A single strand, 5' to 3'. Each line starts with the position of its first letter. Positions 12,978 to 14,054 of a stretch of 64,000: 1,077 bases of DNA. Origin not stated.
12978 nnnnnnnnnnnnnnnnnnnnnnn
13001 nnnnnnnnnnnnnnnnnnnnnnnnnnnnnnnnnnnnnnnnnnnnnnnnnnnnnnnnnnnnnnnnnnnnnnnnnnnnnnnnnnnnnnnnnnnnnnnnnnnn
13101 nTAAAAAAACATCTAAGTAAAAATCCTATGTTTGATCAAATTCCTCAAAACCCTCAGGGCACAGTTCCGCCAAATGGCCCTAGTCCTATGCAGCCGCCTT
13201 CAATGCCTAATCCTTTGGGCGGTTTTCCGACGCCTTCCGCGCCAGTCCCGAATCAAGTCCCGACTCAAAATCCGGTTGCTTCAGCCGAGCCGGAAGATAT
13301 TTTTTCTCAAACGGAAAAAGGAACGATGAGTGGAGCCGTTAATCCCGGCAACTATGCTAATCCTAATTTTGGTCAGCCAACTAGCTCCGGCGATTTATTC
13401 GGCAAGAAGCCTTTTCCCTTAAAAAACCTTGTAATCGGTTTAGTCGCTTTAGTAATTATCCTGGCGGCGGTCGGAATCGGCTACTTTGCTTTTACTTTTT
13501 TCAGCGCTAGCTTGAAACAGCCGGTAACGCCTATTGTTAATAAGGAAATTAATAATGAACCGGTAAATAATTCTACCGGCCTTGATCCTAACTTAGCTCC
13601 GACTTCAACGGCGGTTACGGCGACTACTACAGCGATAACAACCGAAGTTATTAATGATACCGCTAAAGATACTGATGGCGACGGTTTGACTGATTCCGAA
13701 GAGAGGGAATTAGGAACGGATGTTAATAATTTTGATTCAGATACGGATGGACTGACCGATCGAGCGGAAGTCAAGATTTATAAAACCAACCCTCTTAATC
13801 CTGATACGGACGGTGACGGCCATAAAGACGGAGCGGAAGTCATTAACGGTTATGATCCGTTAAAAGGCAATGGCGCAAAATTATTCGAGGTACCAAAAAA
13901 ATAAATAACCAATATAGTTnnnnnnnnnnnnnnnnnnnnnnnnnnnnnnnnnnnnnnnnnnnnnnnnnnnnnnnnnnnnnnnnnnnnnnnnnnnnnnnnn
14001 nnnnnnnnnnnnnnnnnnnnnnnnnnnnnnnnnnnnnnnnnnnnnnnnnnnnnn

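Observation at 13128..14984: Paralogous pair of single-pass membrane proteins with TSP3-like Ca-binding repeats, directly downstream of the giant adhesins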

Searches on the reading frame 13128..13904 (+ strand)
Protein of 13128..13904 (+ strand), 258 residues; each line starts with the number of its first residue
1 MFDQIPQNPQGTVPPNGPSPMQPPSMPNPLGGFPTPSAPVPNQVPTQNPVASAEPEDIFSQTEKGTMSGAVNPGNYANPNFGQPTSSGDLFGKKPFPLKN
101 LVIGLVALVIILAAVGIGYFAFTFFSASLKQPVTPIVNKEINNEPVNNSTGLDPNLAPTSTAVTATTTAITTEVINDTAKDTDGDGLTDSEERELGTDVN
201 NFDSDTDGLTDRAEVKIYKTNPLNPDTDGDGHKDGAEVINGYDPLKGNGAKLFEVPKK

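Call 4: search_protein_families(library=pfam, proteins=[window:13128-13904:+], max_evalue=1)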
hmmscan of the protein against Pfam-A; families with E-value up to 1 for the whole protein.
window:13128-13904:+ (258 aa): 3 families
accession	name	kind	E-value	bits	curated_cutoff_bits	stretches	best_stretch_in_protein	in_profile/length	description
PF18884.5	TSP3_bac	-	1.5e-17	63.5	25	3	181-198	1-18/22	Bacterial TSP3 repeat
PF03495.19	Binary_toxB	-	0.036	14.7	25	1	181-239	2-61/78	Clostridial binary toxin B/anthrax toxin PA Ca-binding domain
PF07790.16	Pilin_N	-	0.19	13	25.2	1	105-139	12-45/78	Archaeal Type IV pilin, N-terminal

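Call 8: search_protein_families(library=ncbifam, proteins=[window:13128-13904:+], max_evalue=0.1)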
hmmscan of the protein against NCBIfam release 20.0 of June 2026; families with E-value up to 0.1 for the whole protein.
window:13128-13904:+ (258 aa): 3 families
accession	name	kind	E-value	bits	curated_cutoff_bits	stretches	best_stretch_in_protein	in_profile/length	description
NF047639.1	throspo3_MtsD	equivalog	5.2e-08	31.5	800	1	177-247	456-530/651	cell-cell cohesion protein MtsD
NF033765.2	gliding_CglD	equivalog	3.1e-07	28.6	400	1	177-241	173-244/1124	adventurous gliding motility lipoprotein CglD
NF047638.1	throspo3_MtsC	equivalog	0.079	11.8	350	1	178-235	63-121/428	cell-cell cohesion MYXO-CTERM protein MtsC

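Call 10: search_solved_structures(query=window:13128-13904:+, max_evalue=1, show_alignments=2)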
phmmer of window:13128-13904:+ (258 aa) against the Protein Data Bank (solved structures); distinct sequences matched with E-value up to 1: 3.
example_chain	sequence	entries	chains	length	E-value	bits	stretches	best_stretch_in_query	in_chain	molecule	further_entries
7c7u_A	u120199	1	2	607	6.6e-06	29.4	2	193-247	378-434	Biofilm-associated surface protein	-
7c7r_B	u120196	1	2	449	9e-05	25.7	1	193-247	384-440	Biofilm-associated surface protein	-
3l19_A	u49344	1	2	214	0.45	13.5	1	212-257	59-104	Calcium/calmodulin dependent protein kinase with a kinase domain and 4 calmodulin like EF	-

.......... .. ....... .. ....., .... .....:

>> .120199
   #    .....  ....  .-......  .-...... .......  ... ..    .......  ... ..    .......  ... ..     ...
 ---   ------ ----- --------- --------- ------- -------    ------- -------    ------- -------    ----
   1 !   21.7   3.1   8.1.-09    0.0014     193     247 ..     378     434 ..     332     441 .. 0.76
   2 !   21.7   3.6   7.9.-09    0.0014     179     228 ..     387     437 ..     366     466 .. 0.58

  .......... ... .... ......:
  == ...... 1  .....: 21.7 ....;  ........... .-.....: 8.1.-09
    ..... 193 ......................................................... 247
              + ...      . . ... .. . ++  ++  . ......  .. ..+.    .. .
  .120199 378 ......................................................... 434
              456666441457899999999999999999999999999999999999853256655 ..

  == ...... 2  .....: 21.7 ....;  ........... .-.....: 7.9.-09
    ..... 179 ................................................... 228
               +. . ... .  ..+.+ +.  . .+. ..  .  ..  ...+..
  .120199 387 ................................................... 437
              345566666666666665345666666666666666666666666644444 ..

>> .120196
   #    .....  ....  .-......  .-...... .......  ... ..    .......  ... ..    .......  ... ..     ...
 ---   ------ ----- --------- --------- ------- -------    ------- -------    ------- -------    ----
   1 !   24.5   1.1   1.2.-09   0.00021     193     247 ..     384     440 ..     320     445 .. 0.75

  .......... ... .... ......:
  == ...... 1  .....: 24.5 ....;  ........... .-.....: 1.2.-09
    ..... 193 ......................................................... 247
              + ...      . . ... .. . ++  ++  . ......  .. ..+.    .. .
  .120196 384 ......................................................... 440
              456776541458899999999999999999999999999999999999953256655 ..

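Call 22: find_homologous_proteins(query=window:13128-13904:+, max_evalue=0.001)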
Query window:13128-13904:+ (258 aa): 311 proteins with E <= 0.001 among 2252 candidates; the best 120 are listed.
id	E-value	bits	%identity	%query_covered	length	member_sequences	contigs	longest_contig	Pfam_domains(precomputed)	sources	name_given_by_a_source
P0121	1.2e-114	401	96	74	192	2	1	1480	PF18884.6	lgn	-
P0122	2.9e-59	219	40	77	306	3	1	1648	PF18884.6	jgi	-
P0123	5.8e-44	169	41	100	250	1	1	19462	PF18884.6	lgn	-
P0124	3.0e-42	163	61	32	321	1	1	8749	PF18884.6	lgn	-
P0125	4.6e-41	159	43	88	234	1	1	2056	PF18884.6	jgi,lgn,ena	-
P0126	4.1e-40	156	41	100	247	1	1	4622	PF18884.6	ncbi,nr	ncbi:hypothetical protein HZA71_02440 [Candidatus Falkowbacteria bacterium]|nr:hypothetical protein 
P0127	6.2e-40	156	40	97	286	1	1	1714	PF18884.6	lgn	-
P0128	1.6e-39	154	43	78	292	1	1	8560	PF18884.6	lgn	-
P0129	1.8e-39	154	36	81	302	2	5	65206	PF18884.6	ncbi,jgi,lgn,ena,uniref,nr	ncbi:hypothetical protein COV49_02600 [Candidatus Falkowbacteria bacterium CG11_big_fil_rev_8_21_14_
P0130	1.9e-39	154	38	93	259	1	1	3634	PF18884.6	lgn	-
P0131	2.1e-39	154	42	81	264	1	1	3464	PF18884.6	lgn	-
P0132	3.3e-38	150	42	79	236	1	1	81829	PF18884.6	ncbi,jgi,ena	ncbi:MAG: hypothetical protein WC610_00270 [Patescibacteria group bacterium]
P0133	9.8e-38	149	46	80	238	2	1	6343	PF18884.6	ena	-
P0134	1.2e-36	145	47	67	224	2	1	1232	PF18884.6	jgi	jgi:hypothetical protein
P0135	1.5e-36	145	41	86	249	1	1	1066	PF18884.6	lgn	-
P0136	1.7e-36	144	38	100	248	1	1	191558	PF18884.6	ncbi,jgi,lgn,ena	ncbi:MAG: hypothetical protein WC518_02995 [Patescibacteria group bacterium]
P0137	2.0e-36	144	48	67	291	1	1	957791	PF18884.6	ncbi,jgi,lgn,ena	ncbi:MAG: hypothetical protein WC473_04015 [Patescibacteria group bacterium]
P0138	2.9e-36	144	41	92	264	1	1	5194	PF18884.6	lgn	-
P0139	3.8e-36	143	39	87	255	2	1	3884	PF18884.6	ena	-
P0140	4.6e-36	143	64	26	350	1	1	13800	PF18884.6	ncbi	-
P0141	6.4e-36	143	51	67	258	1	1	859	PF18884.6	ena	-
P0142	1.4e-35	141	39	92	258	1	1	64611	PF18884.6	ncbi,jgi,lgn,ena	ncbi:MAG: hypothetical protein WC517_00200 [Patescibacteria group bacterium]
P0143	3.3e-35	140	65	30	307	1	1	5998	PF18884.6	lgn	-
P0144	4.8e-35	140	42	80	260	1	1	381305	PF18884.6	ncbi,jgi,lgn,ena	ncbi:MAG: hypothetical protein WC516_02715 [Patescibacteria group bacterium]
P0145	6.4e-35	139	37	100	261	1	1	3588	PF18884.6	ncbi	-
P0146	9.1e-35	139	43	78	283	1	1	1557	PF18884.6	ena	-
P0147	1.4e-34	138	42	82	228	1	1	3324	PF18884.6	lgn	-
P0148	4.9e-34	136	42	80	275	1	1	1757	PF18884.6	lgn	-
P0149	2.7e-33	134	41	81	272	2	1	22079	PF18884.6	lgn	-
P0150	8.7e-33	132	41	81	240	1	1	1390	PF18884.6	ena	-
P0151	2.1e-32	131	40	88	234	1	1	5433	PF18884.6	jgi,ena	-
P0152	3.5e-32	130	29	50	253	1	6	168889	PF18884.6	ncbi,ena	ncbi:MAG: hypothetical protein AAB358_02190 [Patescibacteria group bacterium]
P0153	2.0e-31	128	33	78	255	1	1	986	PF18884.6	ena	-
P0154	5.9e-31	126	45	67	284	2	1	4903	PF18884.6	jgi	-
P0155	1.3e-30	125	68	36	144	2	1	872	PF18884.6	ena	-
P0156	2.2e-30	124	40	78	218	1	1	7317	PF18884.6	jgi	jgi:hypothetical protein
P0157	2.9e-30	124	37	78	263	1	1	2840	PF18884.6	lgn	-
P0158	4.4e-30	123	34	51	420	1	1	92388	PF18884.6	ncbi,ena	-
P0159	2.6e-29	121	61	40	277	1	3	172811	PF18884.6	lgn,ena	-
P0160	3.5e-29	121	39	88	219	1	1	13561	PF18884.6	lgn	-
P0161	1.0e-28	119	39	85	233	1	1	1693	PF18884.6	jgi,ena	-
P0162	1.3e-27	115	39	87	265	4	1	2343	PF18884.6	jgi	-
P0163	2.0e-27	115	37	50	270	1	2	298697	PF18884.6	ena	-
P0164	3.1e-27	114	40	80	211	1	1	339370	PF18884.6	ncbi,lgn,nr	ncbi:MAG: hypothetical protein NTX72_02130 [Candidatus Uhrbacteria bacterium]|nr:hypothetical protei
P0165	3.8e-27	114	31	79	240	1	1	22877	PF18884.6,PF03495.20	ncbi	-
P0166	5.3e-27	113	48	60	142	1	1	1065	PF18884.6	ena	-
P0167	1.1e-26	112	59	25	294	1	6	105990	PF18884.6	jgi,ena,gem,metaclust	jgi:cell division protein FtsL|metaclust:\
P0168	2.1e-26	111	35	84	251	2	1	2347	PF18884.6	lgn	-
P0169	2.8e-26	111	54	27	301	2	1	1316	PF00691.26,PF18884.6,PF03495.20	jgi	-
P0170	3.0e-26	111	35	95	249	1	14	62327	PF18884.6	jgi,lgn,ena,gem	jgi:hypothetical protein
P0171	1.2e-25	109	43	79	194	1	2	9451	PF18884.6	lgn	-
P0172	1.4e-25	109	50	30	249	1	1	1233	PF18884.6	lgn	-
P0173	2.2e-25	108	70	31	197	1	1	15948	PF18884.6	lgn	-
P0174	3.1e-25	108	48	53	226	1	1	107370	PF18884.6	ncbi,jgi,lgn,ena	ncbi:MAG: hypothetical protein WCW02_01865 [Candidatus Buchananbacteria bacterium]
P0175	3.1e-25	108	67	25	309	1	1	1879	PF18884.6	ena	-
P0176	3.5e-25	107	56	25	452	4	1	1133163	PF13412.13,PF09339.17,PF24034.2,PF18884.6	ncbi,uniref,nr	ncbi:helix-turn-helix transcriptional regulator [Haloprofundus halophilus]|uniref:helix-turn-helix t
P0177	3.9e-25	107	47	53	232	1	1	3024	PF18884.6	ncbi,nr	ncbi:MAG: hypothetical protein HY984_02380 [Candidatus Magasanikbacteria bacterium]|nr:hypothetical 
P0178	4.8e-25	107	72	25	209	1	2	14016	PF18884.6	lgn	-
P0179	1.3e-24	106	68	26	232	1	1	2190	PF18884.6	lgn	-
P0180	1.3e-24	106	34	86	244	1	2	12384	PF18884.6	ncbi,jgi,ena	ncbi:MAG: hypothetical protein WCL61_03620 [bacterium]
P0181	1.4e-24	105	63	29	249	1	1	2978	PF18884.6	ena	-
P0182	1.5e-24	105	39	78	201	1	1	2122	PF18884.6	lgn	-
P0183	1.6e-24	105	39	79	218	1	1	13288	PF18884.6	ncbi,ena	-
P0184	1.8e-24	105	38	78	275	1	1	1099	PF18884.6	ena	-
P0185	1.9e-24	105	42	79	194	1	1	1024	PF18884.6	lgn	-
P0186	2.0e-24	105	38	81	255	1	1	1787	PF18884.6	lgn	-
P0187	2.0e-24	105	64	30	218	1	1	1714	PF18884.6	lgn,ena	-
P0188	2.3e-24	105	73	31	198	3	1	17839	PF18884.6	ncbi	-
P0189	4.9e-24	104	67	25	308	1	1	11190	PF18884.6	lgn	-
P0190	6.0e-24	103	59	22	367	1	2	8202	PF18884.6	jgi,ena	-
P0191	6.8e-24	103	44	28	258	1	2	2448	PF18884.6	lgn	-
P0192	1.2e-23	102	61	30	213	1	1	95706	PF18884.6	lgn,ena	-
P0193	1.6e-23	102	42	57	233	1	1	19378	PF18884.6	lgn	-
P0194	2.2e-23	102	39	79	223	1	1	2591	PF18884.6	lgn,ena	-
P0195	2.7e-23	101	44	60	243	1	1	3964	PF18884.6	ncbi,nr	ncbi:hypothetical protein HY224_03465 [Candidatus Uhrbacteria bacterium]|nr:hypothetical protein [Ca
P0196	4.7e-23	100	42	62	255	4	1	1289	PF18884.6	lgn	-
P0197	6.8e-23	100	51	30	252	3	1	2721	PF18884.6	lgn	-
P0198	6.9e-23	100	35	85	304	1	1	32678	PF18884.6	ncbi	-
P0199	1.4e-22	99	58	26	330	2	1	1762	PF18884.6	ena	-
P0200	1.8e-22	98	60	30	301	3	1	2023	PF18884.6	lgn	-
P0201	2.2e-22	98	65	30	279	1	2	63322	PF18884.6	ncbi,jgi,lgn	jgi:hypothetical protein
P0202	2.4e-22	98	36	73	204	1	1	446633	PF18884.6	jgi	-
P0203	2.8e-22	98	58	30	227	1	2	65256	PF18884.6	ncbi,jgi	-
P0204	2.8e-22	98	37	85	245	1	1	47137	PF18884.6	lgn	-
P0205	3.4e-22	98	69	29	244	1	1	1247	PF18884.6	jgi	jgi:hypothetical protein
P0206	3.4e-22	98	39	78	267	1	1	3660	PF18884.6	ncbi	-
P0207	4.0e-22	97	37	84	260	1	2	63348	PF18884.6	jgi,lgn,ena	-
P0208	4.2e-22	97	43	62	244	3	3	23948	PF18884.6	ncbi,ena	ncbi:MAG: thrombospondin type 3 repeat-containing protein [Patescibacteria group bacterium]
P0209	4.4e-22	97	45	61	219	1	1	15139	PF18884.6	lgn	-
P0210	4.5e-22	97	38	85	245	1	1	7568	PF18884.6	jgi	jgi:hypothetical protein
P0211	6.0e-22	97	43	61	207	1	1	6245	PF18884.6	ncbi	-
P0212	7.0e-22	97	71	28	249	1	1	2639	PF18884.6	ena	-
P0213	7.7e-22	96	35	84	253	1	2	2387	PF18884.6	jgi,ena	-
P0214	1.0e-21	96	33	81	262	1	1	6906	PF18884.6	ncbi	-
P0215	1.2e-21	96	49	28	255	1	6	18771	PF03734.20,PF18884.6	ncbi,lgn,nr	ncbi:L,D-transpeptidase [Patescibacteria group bacterium]|nr:L,D-transpeptidase [Patescibacteria gro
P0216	1.3e-21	96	37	74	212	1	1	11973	PF18884.6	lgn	-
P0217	1.3e-21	96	63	30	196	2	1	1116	PF18884.6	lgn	-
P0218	2.6e-21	95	38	76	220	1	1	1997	PF18884.6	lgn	-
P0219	2.8e-21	95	43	54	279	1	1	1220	PF18884.6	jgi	jgi:hypothetical protein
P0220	2.9e-21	95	41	58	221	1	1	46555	PF18884.6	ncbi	-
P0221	4.4e-21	94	62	20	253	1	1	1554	PF03734.20,PF18884.6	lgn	-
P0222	4.8e-21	94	35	99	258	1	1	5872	PF18884.6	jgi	jgi:hypothetical protein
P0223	6.1e-21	93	35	95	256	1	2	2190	PF18884.6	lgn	-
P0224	8.4e-21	93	34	75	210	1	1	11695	PF18884.6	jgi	jgi:hypothetical protein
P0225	8.5e-21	93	61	28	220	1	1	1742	PF18884.6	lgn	-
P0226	9.0e-21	93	61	30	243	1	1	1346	PF18884.6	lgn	-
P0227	1.1e-20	93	37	79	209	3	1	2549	PF18884.6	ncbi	-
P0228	1.5e-20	92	56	30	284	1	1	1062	PF18884.6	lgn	-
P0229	1.8e-20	92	37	82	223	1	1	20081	PF18884.6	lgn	-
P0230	2.3e-20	92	38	65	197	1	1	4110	PF18884.6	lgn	-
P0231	2.8e-20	91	65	28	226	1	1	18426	PF18884.6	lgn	-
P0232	2.8e-20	91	42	79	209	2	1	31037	PF18884.6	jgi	jgi:hypothetical protein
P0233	2.9e-20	91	43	26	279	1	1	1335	PF18884.6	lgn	-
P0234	2.9e-20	91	46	61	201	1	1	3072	PF18884.6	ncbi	-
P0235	3.4e-20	91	54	43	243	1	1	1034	PF18884.6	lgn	-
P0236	6.1e-20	90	68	30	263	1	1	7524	PF18884.6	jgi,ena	-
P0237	6.7e-20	90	59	25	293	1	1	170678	PF18884.6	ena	-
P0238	8.6e-20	90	42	79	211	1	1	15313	PF18884.6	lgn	-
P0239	8.7e-20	90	64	30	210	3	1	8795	PF18884.6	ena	-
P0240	9.0e-20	90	63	32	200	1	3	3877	PF18884.6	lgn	-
